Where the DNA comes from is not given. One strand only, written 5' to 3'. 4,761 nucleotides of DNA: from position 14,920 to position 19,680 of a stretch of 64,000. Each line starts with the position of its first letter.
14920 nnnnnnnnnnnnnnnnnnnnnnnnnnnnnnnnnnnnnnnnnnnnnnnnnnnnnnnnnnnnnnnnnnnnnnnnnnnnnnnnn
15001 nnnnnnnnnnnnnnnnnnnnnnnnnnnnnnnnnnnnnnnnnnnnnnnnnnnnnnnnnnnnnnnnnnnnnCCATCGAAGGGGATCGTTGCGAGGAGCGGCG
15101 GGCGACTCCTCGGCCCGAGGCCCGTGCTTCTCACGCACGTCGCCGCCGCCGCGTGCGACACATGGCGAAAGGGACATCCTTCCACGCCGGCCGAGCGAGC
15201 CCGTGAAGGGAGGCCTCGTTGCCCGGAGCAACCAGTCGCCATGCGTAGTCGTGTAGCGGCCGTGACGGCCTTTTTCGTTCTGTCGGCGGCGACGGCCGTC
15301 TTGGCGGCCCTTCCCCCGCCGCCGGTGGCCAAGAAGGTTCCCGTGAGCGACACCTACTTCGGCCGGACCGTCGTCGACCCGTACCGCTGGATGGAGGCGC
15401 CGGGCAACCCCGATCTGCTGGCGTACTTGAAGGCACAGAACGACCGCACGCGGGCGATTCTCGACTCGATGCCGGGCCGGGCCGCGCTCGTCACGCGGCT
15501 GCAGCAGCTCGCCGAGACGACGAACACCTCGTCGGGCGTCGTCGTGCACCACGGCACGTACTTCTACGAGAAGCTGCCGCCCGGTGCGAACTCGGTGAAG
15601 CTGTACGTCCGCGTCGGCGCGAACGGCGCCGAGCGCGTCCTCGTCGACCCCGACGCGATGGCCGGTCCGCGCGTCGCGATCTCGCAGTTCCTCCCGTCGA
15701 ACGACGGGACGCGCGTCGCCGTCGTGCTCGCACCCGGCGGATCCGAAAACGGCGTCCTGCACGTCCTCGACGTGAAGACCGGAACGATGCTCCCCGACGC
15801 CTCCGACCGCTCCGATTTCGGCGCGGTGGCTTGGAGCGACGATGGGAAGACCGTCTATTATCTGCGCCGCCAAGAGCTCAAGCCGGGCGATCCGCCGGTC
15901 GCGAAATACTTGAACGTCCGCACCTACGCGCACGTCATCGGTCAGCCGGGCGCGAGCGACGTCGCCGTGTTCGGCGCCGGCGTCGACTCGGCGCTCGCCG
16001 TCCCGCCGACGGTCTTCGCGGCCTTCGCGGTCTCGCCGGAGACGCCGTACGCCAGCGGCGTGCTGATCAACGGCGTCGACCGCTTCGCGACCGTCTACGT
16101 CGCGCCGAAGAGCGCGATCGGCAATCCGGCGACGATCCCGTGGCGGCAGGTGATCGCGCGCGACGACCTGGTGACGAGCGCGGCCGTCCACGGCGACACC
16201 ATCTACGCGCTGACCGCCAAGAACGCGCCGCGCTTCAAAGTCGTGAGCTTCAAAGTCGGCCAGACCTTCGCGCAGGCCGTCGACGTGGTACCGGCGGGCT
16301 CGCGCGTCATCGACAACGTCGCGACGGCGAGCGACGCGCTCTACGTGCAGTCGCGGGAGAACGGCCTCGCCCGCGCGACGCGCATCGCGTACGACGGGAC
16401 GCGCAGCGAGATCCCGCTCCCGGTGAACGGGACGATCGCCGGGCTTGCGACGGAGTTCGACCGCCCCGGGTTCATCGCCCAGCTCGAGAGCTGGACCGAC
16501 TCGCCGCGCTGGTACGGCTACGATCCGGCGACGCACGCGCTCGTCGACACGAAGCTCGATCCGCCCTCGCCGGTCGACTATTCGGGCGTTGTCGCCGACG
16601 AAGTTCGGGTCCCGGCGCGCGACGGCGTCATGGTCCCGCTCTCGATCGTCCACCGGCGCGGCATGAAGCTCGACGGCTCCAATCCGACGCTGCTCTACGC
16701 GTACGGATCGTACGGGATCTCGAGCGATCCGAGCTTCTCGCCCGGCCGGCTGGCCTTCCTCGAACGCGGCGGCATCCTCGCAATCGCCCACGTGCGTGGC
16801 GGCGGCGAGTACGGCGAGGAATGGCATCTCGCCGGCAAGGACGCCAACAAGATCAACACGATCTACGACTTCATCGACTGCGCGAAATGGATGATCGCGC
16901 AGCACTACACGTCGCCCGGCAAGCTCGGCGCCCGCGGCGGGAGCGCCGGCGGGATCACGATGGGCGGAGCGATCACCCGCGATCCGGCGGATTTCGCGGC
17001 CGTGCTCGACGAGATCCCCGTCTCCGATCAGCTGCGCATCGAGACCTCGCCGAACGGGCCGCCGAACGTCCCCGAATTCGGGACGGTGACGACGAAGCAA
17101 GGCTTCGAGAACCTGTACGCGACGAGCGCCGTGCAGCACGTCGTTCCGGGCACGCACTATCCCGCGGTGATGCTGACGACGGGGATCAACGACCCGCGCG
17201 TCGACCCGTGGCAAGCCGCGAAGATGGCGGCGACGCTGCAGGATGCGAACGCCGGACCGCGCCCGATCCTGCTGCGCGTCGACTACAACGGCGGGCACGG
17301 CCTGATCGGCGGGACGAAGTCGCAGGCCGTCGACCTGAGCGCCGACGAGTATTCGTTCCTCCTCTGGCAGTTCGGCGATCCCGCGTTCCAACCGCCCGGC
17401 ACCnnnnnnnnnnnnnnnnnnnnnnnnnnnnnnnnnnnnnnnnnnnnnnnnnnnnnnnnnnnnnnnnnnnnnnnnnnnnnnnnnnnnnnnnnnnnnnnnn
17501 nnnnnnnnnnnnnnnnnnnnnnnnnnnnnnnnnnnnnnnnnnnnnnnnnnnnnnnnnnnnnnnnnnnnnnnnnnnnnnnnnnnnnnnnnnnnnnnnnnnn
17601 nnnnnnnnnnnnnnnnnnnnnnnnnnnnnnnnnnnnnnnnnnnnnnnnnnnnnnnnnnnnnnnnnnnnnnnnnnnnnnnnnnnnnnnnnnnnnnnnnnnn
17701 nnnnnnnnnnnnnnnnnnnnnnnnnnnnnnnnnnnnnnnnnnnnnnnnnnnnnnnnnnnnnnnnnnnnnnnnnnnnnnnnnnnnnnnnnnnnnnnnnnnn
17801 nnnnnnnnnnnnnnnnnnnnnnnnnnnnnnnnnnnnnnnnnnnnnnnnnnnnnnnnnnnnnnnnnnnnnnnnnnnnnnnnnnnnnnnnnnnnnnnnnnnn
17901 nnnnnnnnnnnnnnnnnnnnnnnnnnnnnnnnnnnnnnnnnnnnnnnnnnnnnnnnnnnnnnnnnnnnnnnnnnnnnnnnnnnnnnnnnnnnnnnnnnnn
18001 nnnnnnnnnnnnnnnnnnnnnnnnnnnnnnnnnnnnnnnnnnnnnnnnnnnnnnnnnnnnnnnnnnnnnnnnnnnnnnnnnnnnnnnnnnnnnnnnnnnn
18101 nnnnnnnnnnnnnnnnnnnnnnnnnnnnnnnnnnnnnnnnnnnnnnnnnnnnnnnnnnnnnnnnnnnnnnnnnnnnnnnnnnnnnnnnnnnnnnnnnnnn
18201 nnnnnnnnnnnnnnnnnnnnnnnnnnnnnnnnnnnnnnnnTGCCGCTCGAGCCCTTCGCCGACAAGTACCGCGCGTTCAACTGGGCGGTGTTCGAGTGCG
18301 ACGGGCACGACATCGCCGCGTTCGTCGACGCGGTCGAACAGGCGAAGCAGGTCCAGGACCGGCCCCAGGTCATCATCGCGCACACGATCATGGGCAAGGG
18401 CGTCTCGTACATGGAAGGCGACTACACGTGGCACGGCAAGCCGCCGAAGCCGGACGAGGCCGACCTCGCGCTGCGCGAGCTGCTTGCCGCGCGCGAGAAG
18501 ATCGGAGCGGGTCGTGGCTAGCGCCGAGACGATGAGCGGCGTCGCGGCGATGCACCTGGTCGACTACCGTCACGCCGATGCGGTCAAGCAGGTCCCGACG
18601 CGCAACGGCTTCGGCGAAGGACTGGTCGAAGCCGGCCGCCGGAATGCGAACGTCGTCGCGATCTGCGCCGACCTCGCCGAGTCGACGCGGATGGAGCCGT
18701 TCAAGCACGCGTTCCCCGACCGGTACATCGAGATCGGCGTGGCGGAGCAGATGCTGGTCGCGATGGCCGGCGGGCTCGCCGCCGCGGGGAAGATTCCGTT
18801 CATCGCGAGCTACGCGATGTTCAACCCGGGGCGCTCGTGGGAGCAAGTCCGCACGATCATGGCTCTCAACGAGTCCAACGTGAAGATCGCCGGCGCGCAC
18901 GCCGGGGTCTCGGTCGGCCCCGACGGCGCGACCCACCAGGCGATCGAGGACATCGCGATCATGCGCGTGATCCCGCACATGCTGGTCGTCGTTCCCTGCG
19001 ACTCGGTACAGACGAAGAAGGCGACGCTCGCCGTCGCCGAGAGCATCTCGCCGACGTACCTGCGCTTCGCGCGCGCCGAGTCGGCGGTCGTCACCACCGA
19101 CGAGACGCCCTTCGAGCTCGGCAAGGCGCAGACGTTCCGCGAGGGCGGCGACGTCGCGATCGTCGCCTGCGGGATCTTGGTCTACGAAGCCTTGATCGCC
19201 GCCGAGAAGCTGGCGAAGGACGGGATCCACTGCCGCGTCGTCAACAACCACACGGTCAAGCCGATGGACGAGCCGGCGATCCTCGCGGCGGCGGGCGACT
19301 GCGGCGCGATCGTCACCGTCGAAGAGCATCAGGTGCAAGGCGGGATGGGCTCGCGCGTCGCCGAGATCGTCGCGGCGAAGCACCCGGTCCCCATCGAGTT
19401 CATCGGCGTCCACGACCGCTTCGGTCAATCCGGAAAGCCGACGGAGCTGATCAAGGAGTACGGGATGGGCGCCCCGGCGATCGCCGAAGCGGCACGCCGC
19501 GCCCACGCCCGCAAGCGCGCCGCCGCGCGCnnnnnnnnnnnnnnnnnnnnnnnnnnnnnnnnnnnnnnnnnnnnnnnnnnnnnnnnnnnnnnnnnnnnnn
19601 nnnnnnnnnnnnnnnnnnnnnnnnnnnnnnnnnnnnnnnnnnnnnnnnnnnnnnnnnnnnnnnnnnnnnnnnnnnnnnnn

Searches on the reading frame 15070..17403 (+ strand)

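Call 52: search_protein_families(library=pfam, proteins=[window:15070-17403:+], max_evalue=0.0001)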
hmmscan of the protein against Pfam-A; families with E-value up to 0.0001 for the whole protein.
window:15070-17403:+ (778 aa): 3 families
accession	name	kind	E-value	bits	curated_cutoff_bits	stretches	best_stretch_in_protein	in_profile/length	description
PF02897.21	Peptidase_S9_N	-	8.4e-51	173.5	24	1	84-490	1-407/414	Prolyl oligopeptidase, N-terminal beta-propeller domain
PF00326.27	Peptidase_S9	-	3.7e-46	157.7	22.6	1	554-769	1-211/213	Prolyl oligopeptidase family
PF02129.25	Peptidase_S15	-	6.6e-06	26.4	23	1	539-673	20-151/262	X-Pro dipeptidyl-peptidase (S15 family)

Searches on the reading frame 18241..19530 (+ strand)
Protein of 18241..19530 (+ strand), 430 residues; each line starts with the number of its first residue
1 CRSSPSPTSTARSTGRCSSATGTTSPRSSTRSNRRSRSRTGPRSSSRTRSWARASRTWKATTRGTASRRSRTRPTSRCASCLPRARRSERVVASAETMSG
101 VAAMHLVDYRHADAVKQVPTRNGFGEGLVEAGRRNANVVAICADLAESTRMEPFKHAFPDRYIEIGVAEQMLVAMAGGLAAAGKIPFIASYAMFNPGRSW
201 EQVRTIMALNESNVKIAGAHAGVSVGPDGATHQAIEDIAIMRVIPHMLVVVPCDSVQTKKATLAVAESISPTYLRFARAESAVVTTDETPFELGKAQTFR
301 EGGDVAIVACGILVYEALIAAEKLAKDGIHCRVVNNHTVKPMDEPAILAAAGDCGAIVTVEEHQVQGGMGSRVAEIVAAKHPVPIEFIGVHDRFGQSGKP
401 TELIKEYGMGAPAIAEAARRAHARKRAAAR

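Call 52: search_protein_families(library=pfam, proteins=[window:18241-19530:+], max_evalue=0.0001)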
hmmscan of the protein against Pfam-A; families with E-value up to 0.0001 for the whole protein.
window:18241-19530:+ (430 aa): 3 families
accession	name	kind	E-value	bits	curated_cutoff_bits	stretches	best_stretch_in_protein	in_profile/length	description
PF02779.29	Transket_pyr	-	1.2e-38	133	27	1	117-279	2-170/174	Transketolase, pyrimidine binding domain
PF02780.25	Transketolase_C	-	7.6e-30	103.8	25.9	1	294-414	1-124/124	Transketolase, C-terminal domain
PF22613.1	Transketolase_C_1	-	2.7e-05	24.8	27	0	301-409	10-112/113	Transketolase-like TK C-terminal domain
